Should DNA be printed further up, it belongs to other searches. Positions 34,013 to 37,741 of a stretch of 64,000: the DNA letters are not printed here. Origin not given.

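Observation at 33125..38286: ECF sigma factor coupled to a giant anti-sigma(ZAS)-TM-TPR-CHAT protease fusion, plus a secreted orphan and a second soluble mini-ZAS protein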

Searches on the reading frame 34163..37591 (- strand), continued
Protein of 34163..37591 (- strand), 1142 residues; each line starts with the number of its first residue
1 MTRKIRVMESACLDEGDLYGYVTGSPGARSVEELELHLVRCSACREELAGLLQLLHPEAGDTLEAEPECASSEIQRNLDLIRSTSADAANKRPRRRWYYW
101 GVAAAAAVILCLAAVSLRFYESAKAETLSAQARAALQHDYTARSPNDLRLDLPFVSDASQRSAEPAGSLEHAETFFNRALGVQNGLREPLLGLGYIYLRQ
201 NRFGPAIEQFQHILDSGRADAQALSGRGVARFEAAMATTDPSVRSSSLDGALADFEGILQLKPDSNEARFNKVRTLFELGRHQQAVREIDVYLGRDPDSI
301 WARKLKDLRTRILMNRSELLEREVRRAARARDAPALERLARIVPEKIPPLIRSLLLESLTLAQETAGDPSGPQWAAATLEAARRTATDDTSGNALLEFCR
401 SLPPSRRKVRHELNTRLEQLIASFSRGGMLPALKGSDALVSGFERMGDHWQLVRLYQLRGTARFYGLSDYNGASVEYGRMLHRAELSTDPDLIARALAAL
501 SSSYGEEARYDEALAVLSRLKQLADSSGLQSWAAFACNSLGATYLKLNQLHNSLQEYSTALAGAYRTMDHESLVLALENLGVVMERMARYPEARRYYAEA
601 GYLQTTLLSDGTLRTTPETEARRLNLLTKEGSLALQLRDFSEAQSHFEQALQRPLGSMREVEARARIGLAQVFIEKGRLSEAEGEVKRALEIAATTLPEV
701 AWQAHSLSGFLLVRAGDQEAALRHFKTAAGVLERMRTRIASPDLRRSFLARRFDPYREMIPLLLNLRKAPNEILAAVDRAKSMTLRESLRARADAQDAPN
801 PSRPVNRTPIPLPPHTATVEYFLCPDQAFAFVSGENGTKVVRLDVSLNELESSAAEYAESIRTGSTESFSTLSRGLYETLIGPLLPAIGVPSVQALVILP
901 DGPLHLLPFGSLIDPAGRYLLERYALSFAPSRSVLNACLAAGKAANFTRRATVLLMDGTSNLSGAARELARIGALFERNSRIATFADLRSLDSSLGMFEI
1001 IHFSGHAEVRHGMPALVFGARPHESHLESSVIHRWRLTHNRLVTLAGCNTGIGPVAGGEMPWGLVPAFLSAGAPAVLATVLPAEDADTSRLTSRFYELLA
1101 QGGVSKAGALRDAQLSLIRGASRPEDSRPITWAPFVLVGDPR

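Call 12: search_solved_structures(query=A1, max_evalue=1, show_alignments=0)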
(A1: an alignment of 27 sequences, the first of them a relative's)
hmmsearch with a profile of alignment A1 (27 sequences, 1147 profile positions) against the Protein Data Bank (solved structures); distinct sequences matched with E-value up to 1: 117 (the best 60 are shown).
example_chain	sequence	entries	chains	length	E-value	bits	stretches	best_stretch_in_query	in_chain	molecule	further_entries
9qhb_A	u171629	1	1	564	1.2e-25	92.7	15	246-299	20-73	Engineered tetratricopeptide repeat protein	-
8bu0_A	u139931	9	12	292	1.4e-16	62.7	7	246-299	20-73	Consensus tetratricopeptide repeat protein | Crystal structure of an 8-repeat consensus TPR superhelix with Zinc. | Monomer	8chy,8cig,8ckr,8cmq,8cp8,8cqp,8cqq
9qhc_A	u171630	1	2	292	1.5e-14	56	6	247-299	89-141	Engineered tetratricopeptide repeat protein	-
8rot_B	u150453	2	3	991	2.5e-12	48.6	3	223-314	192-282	CHAT domain-containing protein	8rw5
9eh1_Q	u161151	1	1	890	3.8e-12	48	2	165-268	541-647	RNA polymerase-associated protein CTR9 homolog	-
6ted_Q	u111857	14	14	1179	4.1e-11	44.6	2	165-268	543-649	RNA polymerase-associated protein CTR9 homolog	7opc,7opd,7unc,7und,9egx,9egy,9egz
7oop_S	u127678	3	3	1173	4.4e-11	44.5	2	165-268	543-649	RNA polymerase-associated protein CTR9 homolog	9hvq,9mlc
5a7d_B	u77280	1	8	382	8.2e-11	43.6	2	464-613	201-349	PINS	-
4a1s_A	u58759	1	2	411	1.3e-09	39.7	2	464-602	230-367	PARTNER OF INSCUTEABLE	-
2fo7_A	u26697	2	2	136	3.4e-09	38.2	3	246-299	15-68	SYNTHETIC CONSENSUS TPR PROTEIN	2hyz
6fuz_A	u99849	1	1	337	4.2e-09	37.9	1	499-703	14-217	Kinesin light chain 1,Kinesin light chain 1,C-Jun-amino-terminal kinase-interacting protei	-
6fv0_A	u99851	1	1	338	4.3e-09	37.9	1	499-703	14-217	Kinesin light chain 1,Torsin-1A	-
6swu_A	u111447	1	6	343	4.5e-09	37.8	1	499-703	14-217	Kinesin light chain 1,Kinesin light chain 1,TPR domain of kinesin light chain 1 in complex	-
8ch0_A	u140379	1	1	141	4.7e-09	37.8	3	246-299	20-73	Consensus tetratricopeptide repeat protein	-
7ai4_A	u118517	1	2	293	7e-09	37.2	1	499-702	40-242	Isoform C of Kinesin light chain 1,Isoform C of Kinesin light chain 1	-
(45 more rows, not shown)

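Call 13: find_encoding_contigs(protein=P0001, flank=10000, max_places=3)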
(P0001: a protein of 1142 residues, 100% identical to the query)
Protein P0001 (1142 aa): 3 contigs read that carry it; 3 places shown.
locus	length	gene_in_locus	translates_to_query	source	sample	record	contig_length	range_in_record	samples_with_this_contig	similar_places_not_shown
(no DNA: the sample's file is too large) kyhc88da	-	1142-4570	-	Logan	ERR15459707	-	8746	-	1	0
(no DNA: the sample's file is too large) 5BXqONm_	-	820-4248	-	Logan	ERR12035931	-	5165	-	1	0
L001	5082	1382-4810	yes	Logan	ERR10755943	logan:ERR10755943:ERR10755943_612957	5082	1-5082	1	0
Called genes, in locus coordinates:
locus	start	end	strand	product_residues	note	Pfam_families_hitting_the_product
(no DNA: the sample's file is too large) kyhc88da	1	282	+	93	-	?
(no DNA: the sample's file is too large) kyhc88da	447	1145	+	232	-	-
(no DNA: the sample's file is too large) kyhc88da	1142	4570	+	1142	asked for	PF17874:TPR_MalT (faint), PF00515:TPR_1 (faint), PF07719:TPR_2 (faint), PF14559:TPR_19 (weak), PF13424:TPR_12 (weak), PF13432:TPR_16, PF14559:TPR_19 (weak), PF12770:CHAT, +2 more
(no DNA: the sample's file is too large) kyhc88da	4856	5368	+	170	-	-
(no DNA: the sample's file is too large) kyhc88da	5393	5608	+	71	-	-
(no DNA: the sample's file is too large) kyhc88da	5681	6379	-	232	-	PF07238:PilZ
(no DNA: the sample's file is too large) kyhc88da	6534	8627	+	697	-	-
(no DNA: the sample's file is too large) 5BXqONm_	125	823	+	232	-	-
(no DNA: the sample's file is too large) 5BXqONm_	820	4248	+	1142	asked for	PF17874:TPR_MalT (faint), PF00515:TPR_1 (faint), PF07719:TPR_2 (faint), PF14559:TPR_19 (weak), PF13424:TPR_12 (weak), PF13432:TPR_16, PF14559:TPR_19 (weak), PF12770:CHAT, +2 more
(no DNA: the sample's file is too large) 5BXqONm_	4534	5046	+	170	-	-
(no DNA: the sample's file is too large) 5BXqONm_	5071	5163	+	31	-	?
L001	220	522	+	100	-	-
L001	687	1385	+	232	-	-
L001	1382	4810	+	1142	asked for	PF17874:TPR_MalT (faint), PF00515:TPR_1 (faint), PF07719:TPR_2 (faint), PF14559:TPR_19 (weak), PF13424:TPR_12 (weak), PF13432:TPR_16, PF14559:TPR_19 (weak), PF12770:CHAT, +2 more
